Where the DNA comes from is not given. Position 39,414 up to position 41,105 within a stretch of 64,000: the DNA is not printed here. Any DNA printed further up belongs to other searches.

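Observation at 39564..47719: AraC-linked six-gene operon coupling an FAD oxidase / Fe-S protein / fused EtfB-EtfA to a sugar kinase and two cupin-type isomerases: uncharacterised catabolic pathway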

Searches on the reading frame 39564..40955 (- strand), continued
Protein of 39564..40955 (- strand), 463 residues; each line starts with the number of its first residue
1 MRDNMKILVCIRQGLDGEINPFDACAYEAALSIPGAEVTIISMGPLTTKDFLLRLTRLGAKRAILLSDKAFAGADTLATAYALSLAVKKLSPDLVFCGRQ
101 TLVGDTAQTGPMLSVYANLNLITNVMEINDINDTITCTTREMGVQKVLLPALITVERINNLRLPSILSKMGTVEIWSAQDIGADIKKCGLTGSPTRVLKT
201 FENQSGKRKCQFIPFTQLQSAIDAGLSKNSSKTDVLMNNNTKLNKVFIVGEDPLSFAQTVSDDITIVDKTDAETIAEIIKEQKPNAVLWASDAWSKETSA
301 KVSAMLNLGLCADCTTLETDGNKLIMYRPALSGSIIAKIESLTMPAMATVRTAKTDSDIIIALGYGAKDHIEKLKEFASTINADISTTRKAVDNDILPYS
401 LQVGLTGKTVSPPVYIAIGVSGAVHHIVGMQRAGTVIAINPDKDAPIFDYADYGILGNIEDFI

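Call 33: search_protein_families(library=pfam, proteins=[L011:1708-2736:+, L011:2755-4434:+, L011:4431-5663:+, L011:7966-8817:+, L011:8814-10004:+, L007:1981-4305:+, L012:5923-6795:+, L013:1503-2714:+, L030:3-1397:+, L031:7943-9625:-], max_evalue=0.001)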
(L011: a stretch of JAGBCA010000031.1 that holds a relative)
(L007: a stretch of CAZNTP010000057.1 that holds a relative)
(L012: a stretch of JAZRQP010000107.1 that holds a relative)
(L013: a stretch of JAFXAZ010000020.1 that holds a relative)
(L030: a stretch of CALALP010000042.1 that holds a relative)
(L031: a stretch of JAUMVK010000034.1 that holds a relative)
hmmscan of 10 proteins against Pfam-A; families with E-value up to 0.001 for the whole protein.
L011:1708-2736:+ (342 aa): 3 families
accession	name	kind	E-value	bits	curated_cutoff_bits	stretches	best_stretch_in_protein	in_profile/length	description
PF21621.3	MPI_cupin_dom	-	2.2e-12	47.2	27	1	270-338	8-76/79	Mannose-6-phosphate isomerase, cupin domain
PF07883.17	Cupin_2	-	3.5e-06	27.1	27.2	0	293-323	20-50/70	Cupin domain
PF20511.4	PMI_typeI_cat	-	0.00032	21.3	22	1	56-116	50-109/143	Phosphomannose isomerase type I, catalytic domain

L011:2755-4434:+ (559 aa): 4 families
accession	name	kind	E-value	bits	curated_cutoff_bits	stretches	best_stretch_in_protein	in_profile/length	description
PF22645.1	GKRP_SIS_N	-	2.5e-11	43.7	27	1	83-185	11-107/113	Glucokinase regulatory protein N-terminal SIS domain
PF01380.27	SIS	-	1.8e-07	31.5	25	1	163-248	49-126/131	SIS domain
PF20741.3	GKRP-like_C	-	5.5e-06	27.3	27.7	1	495-533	2-40/100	C-terminal lid domain of glucokinase regulatory protein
PF13580.11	SIS_2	-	0.00047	20.6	27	0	76-197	23-133/138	SIS domain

L011:4431-5663:+ (410 aa): 1 family
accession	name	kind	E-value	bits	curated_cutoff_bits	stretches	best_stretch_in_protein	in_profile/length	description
PF07221.17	GlcNAc_2-epim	-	1.7e-51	176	23.4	1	43-376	2-339/347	N-acylglucosamine 2-epimerase (GlcNAc 2-epimerase)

L011:7966-8817:+ (283 aa): 0 families

L011:8814-10004:+ (396 aa): 2 families
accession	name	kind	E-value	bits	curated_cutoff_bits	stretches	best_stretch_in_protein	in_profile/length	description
PF01979.26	Amidohydro_1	-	1.1e-19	71.4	25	1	50-390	1-343/345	Amidohydrolase family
PF07969.17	Amidohydro_3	-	3.1e-13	50.5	29.7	2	331-380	399-448/472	Amidohydrolase family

L007:1981-4305:+ (774 aa): 7 families
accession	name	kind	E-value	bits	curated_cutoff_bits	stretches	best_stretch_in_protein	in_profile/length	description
PF02836.23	Glyco_hydro_2_C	-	2.4e-29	102.9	21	2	309-385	5-81/302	Glycosyl hydrolases family 2, TIM barrel domain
PF16355.11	DUF4982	-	3.8e-21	75.2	23.9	1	601-658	1-61/61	Domain of unknown function (DUF4982)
PF18565.7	Glyco_hydro2_C5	-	1.1e-15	57.8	32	1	679-766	10-98/103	Glycoside hydrolase family 2 C-terminal domain 5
PF02837.24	Glyco_hydro_2_N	-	2e-14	54.3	28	1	95-188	65-167/169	Glycosyl hydrolases family 2, sugar binding domain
PF00703.27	Glyco_hydro_2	-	7e-14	53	23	1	205-302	12-109/109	Glycosyl hydrolases family 2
PF22666.2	Glyco_hydro_2_N2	-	3.1e-08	34.3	27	1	78-165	32-118/167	Glycosyl hydrolase 2 galactose-binding domain-like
PF13364.12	BetaGal_ABD2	-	0.0006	21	23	0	90-166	31-108/112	Beta-galactosidase second all-beta domain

L012:5923-6795:+ (290 aa): 1 family
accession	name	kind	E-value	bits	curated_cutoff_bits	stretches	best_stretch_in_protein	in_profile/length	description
PF01937.24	ARMT1-like_dom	-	8.3e-48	163.6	25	1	5-276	3-306/311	Damage-control phosphatase ARMT1-like domain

L013:1503-2714:+ (403 aa): 7 families
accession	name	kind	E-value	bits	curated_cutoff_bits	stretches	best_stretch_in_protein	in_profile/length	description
PF12831.13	FAD_oxidored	-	2.9e-61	208.4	27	2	16-191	1-159/416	FAD dependent oxidoreductase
PF00890.30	FAD_binding_2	-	9.3e-11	42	20.4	1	16-51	1-36/414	FAD binding domain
PF01266.30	DAO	-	7.6e-08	32.7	27.9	1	16-54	1-38/353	FAD dependent oxidoreductase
PF01134.28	GIDA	-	3.6e-05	23.4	22.1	1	16-45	1-30/391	Glucose inhibited division protein A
PF07992.20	Pyr_redox_2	-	8e-05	22.6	26.1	0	16-45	2-33/291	Pyridine nucleotide-disulphide oxidoreductase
PF13450.12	NAD_binding_8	-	0.00025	21.7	21.9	0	20-52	2-34/68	NAD(P)-binding Rossmann-like domain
PF00070.33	Pyr_redox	-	0.00043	21.2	22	0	120-159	40-80/82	Pyridine nucleotide-disulphide oxidoreductase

L030:3-1397:+ (464 aa): 2 families
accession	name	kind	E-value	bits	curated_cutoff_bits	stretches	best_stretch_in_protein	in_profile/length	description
PF18088.7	Glyco_H_20C_C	-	3.6e-61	206.8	27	1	259-443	2-189/194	Glycoside Hydrolase 20C C-terminal domain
PF00728.28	Glyco_hydro_20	-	1.3e-06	28.4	22.3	1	18-115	124-227/348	Glycosyl hydrolase family 20, catalytic domain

L031:7943-9625:- (560 aa): 19 families
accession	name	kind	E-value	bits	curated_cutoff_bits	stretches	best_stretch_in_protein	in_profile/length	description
PF00005.33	ABC_tran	-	1.8e-54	184.5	25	2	22-193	1-137/137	ABC transporter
PF13304.12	AAA_21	-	8.1e-17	62.7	27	1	163-225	236-304/304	AAA domain, putative AbiEii toxin, Type IV TA system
PF12848.13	ABC_tran_Xtn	-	1.7e-11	44.4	25.9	1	232-308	1-79/85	ABC transporter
PF02463.25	SMC_N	-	8.7e-09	35.6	40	0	132-229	135-207/220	RecF/RecN/SMC N terminal domain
PF13476.12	AAA_23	-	9.5e-07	30.1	27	0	36-51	23-38/201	AAA domain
PF13555.12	AAA_29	-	1e-05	25.6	27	0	36-49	26-39/61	P-loop containing region of AAA domain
PF01926.29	MMR_HSR1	-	2.2e-05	25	21.9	0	34-63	1-33/113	50S ribosome-binding GTPase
PF13401.12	AAA_22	-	3.1e-05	24.7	27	0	358-391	8-33/130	AAA domain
PF00006.31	ATP-synt_ab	-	7e-05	23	29.5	0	347-382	6-41/213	ATP synthase alpha/beta family, nucleotide-binding domain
PF00004.35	AAA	-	0.0001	23.2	21.2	0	360-404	3-46/131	ATPase family associated with various cellular activities (AAA)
PF05783.17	DLIC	-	0.00014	21.3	19.7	0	351-418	21-83/471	Dynein light intermediate chain (DLIC)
PF13166.12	AAA_13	-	0.00015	21.1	36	0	362-379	23-40/713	AAA domain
PF13173.12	AAA_14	-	0.00016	22.1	27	0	357-452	4-108/129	AAA domain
PF13479.12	AAA_24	-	0.00023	21.5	27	0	356-375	3-22/195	AAA domain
PF08477.19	Roc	-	0.00032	21.4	27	0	359-401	3-45/119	Ras of Complex, Roc, domain of DAPkinase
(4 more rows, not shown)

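Call 50: predict_structure(alignment_id=A1)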
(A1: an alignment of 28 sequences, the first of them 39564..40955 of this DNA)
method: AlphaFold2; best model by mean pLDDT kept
length: 463 residues; sequences in the alignment: 28
mean_pLDDT: 92.1   pTM: 0.89
mean pLDDT of the five models: 92.1, 91.5, 90.9, 90.8, 90.3
residues with pLDDT >= 90: 362; 70-90: 85; 50-70: 15; < 50: 1
segments of 3 or more residues with pLDDT < 50: none
pLDDT, mean of each block of 10 residues (from residue 1): 87 91 96 96 97 97 98 94 98 95 80 98 95 94 93 92 93 98 96 94 87 96 85 59 96 94 97 98 97 93 97 92 92 88 95 82 94 93 92 89 88 93 82 92 93 94 86
secondary structure, 60 per line:
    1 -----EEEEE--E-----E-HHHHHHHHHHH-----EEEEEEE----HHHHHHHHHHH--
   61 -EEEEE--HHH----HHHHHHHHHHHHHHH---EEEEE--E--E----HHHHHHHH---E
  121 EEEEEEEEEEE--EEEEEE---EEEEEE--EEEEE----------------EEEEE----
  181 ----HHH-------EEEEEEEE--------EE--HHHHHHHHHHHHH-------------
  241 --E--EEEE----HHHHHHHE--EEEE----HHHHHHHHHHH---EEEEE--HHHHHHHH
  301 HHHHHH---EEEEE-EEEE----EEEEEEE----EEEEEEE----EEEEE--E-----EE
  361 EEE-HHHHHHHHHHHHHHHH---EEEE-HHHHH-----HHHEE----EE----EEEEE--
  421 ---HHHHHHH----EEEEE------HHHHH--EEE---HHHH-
elements in order: E6-10 H21-31 E37-43 H48-58 E62-66 H76-90 E94-98 H109-116 E120-131 E134-139 E143-148 E151-155 E172-176 E195-202 H215-227 E246-249 H254-260 E264-267 H272-282 E286-290 H293-306 E310-314 E316-319 E324-330 E335-341 E346-350 E359-363 H365-380 E384-387 H389-393 E414-418 H424-430 E435-439 H446-450 E453-455 H459-462
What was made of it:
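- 39564..40943 (-): Compact single-chain EtfB-EtfA fusion of the bifurcating type (459 aa). The AF2 model has pLDDT 92.1 and pTM 0.89 (call 50).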

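Call 52: fold_search(model_id=the predicted structure, library=pdb)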
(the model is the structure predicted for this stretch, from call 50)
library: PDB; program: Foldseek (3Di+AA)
matches with E <= 10: 1050; with E <= 0.001: 48
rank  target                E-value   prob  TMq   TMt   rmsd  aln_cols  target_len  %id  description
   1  9a4x_B                4.5e-16  1.00  0.37  0.50  12.7       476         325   18  Integrative model of ETFB-ETFA by crosslinking MS and deep learning (released 2024-09-18)
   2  4kpu_B                1.9e-15  1.00  0.40  0.69   5.9       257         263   30  Electron transferring flavoprotein of Acidaminococcus fermentans: Towards a mechanism of flavin-based electron bifurca (released 2014-01-15)
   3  7qh2_B                3.8e-15  1.00  0.44  0.75   3.7       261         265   32  Cryo-EM structure of Ldh-EtfAB complex from Acetobacterium woodii (released 2022-06-29)
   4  4kpu_A                6.0e-15  1.00  0.38  0.51  11.9       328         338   23  Electron transferring flavoprotein of Acidaminococcus fermentans: Towards a mechanism of flavin-based electron bifurca (released 2014-01-15)
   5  5ol2_A                8.2e-15  1.00  0.23  0.31  12.6       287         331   30  The electron transferring flavoprotein/butyryl-CoA dehydrogenase complex from Clostridium difficile (released 2017-11-29)
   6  7qh2_A                1.0e-14  1.00  0.24  0.32  11.2       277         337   26  Cryo-EM structure of Ldh-EtfAB complex from Acetobacterium woodii (released 2022-06-29)
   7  5ol2_B                1.3e-14  1.00  0.42  0.72   5.0       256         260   32  The electron transferring flavoprotein/butyryl-CoA dehydrogenase complex from Clostridium difficile (released 2017-11-29)
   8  7koe_A                2.0e-14  1.00  0.42  0.66   5.4       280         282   30  Electron bifurcating flavoprotein Fix/EtfABCX (released 2021-01-20)
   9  6fah_B                2.1e-14  1.00  0.43  0.72   4.2       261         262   32  Molecular basis of the flavin-based electron-bifurcating caffeyl-CoA reductase reaction (released 2018-01-24)
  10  5ow0_A                2.4e-14  1.00  0.40  0.60   4.6       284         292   22  Crystal structure of an electron transfer flavoprotein from Geobacter metallireducens (released 2018-10-10)
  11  1efv_A                3.3e-14  1.00  0.35  0.49  14.4       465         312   15  THREE-DIMENSIONAL STRUCTURE OF HUMAN ELECTRON TRANSFER FLAVOPROTEIN TO 2.1 A RESOLUTION (released 1997-12-03)
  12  6fah_A                4.7e-14  1.00  0.25  0.29  13.9       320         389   27  Molecular basis of the flavin-based electron-bifurcating caffeyl-CoA reductase reaction (released 2018-01-24)
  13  2a1u_A                6.0e-14  1.00  0.34  0.48  14.8       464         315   16  Crystal structure of the human ETF E165betaA mutant (released 2005-07-05)
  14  6fah_E                6.7e-14  1.00  0.26  0.29  10.8       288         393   29  Molecular basis of the flavin-based electron-bifurcating caffeyl-CoA reductase reaction (released 2018-01-24)
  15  3clr_C                1.9e-13  1.00  0.40  0.70   5.4       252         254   25  Crystal structure of the R236A ETF mutant from M. methylotrophus (released 2008-04-08)
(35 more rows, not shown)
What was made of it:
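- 39564..40943 (-): Foldseek gives TM 0.75 to LctB (call 52).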

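Call 64: list_cluster_members(proteins=[P0016, P0033, P0062, P0064, P0073, P0076, P0090, P0091, P0095, P0096])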
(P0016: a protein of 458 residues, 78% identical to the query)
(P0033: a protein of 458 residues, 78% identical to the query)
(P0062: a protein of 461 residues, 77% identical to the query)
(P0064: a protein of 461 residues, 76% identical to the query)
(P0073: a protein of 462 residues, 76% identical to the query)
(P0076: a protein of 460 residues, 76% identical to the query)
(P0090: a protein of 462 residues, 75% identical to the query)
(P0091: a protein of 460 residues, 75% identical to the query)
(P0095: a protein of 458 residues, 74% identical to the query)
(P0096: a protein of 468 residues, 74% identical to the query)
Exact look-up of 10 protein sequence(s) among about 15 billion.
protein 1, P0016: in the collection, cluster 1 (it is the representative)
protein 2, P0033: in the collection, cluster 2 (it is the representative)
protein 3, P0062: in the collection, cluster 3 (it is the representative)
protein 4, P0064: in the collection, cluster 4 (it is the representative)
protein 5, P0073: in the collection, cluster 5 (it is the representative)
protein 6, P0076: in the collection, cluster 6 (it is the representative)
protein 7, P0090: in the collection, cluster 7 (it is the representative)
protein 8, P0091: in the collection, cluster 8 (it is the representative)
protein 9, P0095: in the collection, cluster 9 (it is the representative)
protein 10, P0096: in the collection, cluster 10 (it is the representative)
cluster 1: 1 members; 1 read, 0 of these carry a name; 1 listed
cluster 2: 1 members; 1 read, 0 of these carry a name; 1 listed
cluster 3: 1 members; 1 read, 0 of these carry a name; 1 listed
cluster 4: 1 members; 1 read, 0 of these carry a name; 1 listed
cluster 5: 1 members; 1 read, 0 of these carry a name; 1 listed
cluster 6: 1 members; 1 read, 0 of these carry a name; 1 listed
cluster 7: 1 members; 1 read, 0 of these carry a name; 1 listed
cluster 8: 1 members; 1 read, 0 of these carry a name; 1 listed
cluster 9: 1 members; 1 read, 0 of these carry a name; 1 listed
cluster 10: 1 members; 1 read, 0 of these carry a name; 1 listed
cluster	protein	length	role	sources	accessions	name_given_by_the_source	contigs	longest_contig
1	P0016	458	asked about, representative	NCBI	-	-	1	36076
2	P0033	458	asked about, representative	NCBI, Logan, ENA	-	-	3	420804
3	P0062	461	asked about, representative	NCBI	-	-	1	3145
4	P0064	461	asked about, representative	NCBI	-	-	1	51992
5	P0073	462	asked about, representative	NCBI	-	-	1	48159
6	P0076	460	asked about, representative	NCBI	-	-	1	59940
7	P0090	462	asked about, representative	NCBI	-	-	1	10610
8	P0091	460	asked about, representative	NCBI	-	-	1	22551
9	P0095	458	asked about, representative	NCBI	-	-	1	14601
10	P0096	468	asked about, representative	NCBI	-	-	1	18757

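Call 66: search_protein_families(library=pfam, proteins=[L029:6514-7680:-, L029:7701-8828:-, L029:15599-17590:-, L029:17833-19542:-, L029:19568-20335:-, L029:20409-21362:-, L029:3048-5246:+, L029:5247-6233:+, L023:487-1245:+], max_evalue=0.001)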
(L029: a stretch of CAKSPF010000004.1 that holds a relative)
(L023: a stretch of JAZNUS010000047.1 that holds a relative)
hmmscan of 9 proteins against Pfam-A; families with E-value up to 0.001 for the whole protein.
L029:6514-7680:- (388 aa): 4 families
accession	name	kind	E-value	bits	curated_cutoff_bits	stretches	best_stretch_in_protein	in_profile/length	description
PF02826.25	2-Hacid_dh_C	-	1.1e-38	132.8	25.1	1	118-272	23-176/178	D-isomer specific 2-hydroxyacid dehydrogenase, NAD binding domain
PF00389.36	2-Hacid_dh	-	2.6e-20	72.9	24.6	1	47-306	58-134/134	D-isomer specific 2-hydroxyacid dehydrogenase, catalytic domain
PF03446.21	NAD_binding_2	-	2.7e-05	24.7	21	1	140-229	2-92/161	NAD binding domain of 6-phosphogluconate dehydrogenase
PF07991.19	KARI_N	-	0.00083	19.4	20.6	0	135-235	2-99/165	Acetohydroxy acid isomeroreductase, NADPH-binding domain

L029:7701-8828:- (375 aa): 1 family
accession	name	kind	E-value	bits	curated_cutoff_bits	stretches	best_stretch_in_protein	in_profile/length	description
PF00266.25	Aminotran_5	-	2.7e-50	171.9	21.5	1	19-364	1-371/371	Aminotransferase class-V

L029:15599-17590:- (663 aa): 0 families

L029:17833-19542:- (569 aa): 3 families
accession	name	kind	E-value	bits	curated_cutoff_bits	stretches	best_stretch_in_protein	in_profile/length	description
PF00501.34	AMP-binding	-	9e-66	222.7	29.9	1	21-420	3-384/384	AMP-binding enzyme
PF23562.2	AMP-binding_C_3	-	4.2e-06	27.6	20.8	1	457-564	2-104/124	AMP-binding enzyme C-terminal domain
PF13193.12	AMP-binding_C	-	0.00024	22.4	24.5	1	471-562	1-76/76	AMP-binding enzyme C-terminal domain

L029:19568-20335:- (255 aa): 1 family
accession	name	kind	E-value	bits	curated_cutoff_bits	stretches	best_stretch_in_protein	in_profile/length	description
PF01522.26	Polysacc_deac_1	-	3e-28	98.7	23.1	1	86-214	4-123/124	Polysaccharide deacetylase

L029:20409-21362:- (317 aa): 3 families
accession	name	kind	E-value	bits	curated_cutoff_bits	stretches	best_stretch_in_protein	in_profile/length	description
PF08264.19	Anticodon_1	-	1.9e-23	83.4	25.1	1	168-278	6-143/148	Anticodon-binding domain of tRNA ligase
PF00133.28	tRNA-synt_1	-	1.2e-12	47.8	22.7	1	4-121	294-401/414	tRNA synthetases class I (I, L, M and V)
PF09334.17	tRNA-synt_1g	-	5e-05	22.7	20.1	1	84-131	317-363/391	tRNA synthetases class I (M)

L029:3048-5246:+ (732 aa): 5 families
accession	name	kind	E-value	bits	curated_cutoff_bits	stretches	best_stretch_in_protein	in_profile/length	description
PF03772.21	Competence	-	5e-45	154.4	23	1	173-440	1-265/270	Competence protein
PF00753.33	Lactamase_B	-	8.3e-11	42.6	22.7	1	480-682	2-195/196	Metallo-beta-lactamase superfamily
PF13567.11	DUF4131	-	5.3e-09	36.4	31.6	1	15-129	36-157/165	Domain of unknown function (DUF4131)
PF12706.13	Lactamase_B_2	-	1e-05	25.7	27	1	496-551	2-58/200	Beta-lactamase superfamily domain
PF13483.12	Lactamase_B_3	-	0.00093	19.6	24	0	488-660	11-136/160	Beta-lactamase superfamily domain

L029:5247-6233:+ (328 aa): 3 families
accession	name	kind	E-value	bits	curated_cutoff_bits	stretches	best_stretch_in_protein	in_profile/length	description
PF21694.2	DNA_pol3_delta_C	-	7.8e-18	65.1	27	1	208-325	1-120/121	DNA polymerase III delta subunit, C-terminal domain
PF06144.19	DNA_pol3_delta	-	5.7e-13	49.4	21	1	17-131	1-119/124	DNA polymerase III, delta subunit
PF14527.11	LAGLIDADG_WhiA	-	0.00093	19.7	23.2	0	158-234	15-90/93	WhiA LAGLIDADG-like domain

L023:487-1245:+ (252 aa): 0 families
